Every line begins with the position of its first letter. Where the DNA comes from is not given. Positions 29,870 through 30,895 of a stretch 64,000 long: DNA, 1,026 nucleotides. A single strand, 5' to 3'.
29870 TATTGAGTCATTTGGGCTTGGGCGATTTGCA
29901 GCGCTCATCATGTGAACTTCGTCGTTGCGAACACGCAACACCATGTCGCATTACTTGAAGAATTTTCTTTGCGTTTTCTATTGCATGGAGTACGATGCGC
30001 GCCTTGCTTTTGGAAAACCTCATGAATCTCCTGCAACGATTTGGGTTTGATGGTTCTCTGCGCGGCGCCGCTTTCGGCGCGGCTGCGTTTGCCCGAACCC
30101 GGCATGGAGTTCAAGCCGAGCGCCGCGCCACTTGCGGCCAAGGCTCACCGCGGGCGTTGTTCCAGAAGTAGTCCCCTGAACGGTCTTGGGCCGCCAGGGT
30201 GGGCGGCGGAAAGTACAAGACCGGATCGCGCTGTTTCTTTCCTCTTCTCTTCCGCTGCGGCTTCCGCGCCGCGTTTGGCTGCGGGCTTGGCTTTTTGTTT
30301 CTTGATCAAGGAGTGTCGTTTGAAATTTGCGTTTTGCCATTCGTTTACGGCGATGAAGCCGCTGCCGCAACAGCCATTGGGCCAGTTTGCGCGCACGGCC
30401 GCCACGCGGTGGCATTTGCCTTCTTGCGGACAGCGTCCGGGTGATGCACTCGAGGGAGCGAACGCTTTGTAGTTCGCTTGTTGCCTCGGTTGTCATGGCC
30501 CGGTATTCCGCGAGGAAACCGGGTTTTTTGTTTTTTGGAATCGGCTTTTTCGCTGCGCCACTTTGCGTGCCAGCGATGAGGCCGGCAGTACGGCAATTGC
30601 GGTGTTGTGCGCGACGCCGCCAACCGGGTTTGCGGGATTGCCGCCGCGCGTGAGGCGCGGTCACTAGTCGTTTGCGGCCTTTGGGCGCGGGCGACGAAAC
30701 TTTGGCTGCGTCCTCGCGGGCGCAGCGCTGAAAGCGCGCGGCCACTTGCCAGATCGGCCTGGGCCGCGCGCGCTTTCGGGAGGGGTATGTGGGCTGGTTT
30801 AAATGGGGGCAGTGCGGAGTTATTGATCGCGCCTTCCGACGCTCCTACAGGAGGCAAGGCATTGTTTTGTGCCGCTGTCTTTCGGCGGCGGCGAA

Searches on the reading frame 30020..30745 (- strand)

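Call 60: search_protein_families(library=pfam, proteins=[window:30020-30745:-], max_evalue=0.01)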
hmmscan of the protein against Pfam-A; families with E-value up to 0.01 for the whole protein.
window:30020-30745:- (241 aa): 1 family
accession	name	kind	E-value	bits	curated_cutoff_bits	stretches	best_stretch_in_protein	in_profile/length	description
PF15760.10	DLEU7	-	0.0091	16.2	27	1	16-105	21-111/194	Leukemia-associated protein 7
